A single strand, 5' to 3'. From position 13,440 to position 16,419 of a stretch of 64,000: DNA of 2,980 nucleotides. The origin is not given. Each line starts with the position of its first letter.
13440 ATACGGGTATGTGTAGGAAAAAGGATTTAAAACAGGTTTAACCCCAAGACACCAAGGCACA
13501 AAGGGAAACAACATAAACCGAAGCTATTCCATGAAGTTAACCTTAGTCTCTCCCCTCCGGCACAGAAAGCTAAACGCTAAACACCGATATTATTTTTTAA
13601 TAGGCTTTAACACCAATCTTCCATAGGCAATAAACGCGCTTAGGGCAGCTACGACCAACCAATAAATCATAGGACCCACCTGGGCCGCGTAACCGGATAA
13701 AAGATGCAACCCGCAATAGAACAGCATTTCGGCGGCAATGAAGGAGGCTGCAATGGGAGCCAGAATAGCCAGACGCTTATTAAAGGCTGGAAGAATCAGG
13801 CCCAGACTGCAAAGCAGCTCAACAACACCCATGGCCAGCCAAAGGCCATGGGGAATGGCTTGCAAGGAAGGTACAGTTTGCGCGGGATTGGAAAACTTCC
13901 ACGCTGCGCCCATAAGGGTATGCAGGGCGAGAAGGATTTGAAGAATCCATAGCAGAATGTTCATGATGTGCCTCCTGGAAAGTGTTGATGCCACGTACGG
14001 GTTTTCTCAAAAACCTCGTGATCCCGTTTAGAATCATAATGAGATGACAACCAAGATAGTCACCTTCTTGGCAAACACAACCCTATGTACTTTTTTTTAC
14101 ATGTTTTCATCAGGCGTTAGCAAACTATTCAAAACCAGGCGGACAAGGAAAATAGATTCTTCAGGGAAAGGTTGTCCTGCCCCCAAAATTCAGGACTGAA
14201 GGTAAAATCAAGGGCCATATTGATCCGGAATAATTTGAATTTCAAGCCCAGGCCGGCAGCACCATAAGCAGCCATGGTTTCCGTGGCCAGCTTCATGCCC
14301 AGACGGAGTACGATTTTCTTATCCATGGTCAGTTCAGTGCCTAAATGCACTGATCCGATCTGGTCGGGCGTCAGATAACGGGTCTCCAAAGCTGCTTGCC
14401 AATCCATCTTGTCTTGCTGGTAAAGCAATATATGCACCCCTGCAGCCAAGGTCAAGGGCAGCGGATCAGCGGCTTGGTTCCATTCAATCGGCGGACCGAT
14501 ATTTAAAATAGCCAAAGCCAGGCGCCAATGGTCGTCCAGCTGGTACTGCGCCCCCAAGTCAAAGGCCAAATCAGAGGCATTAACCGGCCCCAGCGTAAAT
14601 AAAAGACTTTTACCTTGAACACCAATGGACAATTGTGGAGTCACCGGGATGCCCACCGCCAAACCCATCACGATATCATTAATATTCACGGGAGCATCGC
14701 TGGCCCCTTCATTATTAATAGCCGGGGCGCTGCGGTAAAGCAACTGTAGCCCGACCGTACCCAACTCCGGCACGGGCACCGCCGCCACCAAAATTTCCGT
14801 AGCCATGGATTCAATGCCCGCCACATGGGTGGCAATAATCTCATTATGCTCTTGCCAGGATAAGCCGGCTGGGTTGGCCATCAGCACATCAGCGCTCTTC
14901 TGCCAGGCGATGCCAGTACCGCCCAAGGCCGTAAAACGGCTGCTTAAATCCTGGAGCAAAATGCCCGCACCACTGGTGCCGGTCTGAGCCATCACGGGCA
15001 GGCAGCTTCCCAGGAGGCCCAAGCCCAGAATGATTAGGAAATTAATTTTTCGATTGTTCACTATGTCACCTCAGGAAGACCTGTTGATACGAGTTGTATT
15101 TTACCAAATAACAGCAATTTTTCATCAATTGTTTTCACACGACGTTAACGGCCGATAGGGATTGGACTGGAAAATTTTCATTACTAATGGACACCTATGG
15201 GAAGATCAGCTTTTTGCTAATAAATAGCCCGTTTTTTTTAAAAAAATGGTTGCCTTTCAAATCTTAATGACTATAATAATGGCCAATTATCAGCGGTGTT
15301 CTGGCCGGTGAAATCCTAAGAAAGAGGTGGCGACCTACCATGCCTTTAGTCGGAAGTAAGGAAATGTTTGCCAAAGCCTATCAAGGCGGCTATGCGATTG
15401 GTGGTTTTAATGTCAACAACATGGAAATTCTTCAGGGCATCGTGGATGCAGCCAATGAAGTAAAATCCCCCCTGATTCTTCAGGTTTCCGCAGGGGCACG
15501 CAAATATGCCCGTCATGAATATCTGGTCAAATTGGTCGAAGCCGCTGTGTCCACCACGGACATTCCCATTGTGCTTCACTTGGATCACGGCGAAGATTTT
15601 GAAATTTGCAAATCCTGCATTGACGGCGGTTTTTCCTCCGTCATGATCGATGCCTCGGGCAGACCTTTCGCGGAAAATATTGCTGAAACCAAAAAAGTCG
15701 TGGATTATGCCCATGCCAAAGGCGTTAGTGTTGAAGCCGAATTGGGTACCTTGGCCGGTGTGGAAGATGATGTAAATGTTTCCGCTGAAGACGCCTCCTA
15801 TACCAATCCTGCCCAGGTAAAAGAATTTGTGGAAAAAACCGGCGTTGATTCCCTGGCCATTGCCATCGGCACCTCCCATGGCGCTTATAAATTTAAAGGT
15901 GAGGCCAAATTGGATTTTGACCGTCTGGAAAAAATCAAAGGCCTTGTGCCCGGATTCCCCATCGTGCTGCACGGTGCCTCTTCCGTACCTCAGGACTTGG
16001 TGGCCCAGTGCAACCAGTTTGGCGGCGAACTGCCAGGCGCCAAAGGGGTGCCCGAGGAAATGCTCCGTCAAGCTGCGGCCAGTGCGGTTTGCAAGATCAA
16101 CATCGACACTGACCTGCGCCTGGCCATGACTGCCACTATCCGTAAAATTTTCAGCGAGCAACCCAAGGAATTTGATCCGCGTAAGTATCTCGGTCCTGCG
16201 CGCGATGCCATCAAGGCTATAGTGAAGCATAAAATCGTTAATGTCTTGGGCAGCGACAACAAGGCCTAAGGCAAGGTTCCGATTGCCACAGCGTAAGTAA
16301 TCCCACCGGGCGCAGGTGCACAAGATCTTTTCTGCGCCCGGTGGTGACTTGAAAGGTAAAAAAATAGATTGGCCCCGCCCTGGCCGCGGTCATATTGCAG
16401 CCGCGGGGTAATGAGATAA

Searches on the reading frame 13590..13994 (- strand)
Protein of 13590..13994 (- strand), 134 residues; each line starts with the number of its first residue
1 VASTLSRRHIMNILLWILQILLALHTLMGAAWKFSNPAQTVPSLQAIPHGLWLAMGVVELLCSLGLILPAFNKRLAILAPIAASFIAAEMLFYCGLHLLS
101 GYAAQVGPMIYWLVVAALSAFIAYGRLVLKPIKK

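Call 63: search_protein_families(library=pfam, proteins=[window:13590-13994:-], max_evalue=0.001)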
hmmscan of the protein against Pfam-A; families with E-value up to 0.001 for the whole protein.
window:13590-13994:- (134 aa): 1 family
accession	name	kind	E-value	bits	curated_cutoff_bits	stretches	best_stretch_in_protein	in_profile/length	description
PF13564.11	DoxX_2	-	6e-08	33.2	26.3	1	17-118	1-102/103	DoxX-like family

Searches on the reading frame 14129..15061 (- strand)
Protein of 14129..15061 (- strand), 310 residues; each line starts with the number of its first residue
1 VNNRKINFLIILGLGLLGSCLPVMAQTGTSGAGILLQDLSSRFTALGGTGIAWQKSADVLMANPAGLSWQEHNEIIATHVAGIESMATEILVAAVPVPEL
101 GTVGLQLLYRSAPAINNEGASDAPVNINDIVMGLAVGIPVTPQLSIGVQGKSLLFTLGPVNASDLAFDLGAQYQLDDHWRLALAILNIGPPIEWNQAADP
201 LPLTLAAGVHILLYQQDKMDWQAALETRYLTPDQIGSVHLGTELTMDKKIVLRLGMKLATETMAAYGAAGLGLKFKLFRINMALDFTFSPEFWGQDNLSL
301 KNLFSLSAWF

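Call 63: search_protein_families(library=pfam, proteins=[window:14129-15061:-], max_evalue=0.001)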
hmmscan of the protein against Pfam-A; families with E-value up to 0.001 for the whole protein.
window:14129-15061:- (310 aa): 1 family
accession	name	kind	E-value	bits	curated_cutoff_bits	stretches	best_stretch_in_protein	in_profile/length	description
PF18990.6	DUF5723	-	4.9e-07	30.2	26.8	1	165-197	214-245/376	Family of unknown function (DUF5723)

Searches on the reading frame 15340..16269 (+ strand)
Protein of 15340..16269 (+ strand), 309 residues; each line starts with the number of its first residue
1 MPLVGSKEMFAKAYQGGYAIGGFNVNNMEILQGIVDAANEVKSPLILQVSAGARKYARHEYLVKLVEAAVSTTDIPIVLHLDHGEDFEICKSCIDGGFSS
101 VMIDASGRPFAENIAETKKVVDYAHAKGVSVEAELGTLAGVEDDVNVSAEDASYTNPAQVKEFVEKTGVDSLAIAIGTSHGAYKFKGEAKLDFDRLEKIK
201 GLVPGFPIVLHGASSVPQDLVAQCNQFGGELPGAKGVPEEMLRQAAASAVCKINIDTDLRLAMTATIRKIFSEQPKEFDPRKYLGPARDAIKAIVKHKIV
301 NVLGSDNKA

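Call 64: search_protein_families(library=pfam, proteins=[window:15340-16269:+], max_evalue=0.001)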
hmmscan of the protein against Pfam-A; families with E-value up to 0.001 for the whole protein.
window:15340-16269:+ (309 aa): 1 family
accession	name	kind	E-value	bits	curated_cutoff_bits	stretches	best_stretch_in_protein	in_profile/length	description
PF01116.26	F_bP_aldolase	-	4.6e-107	358.1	25.5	2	6-228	3-223/277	Fructose-bisphosphate aldolase class-II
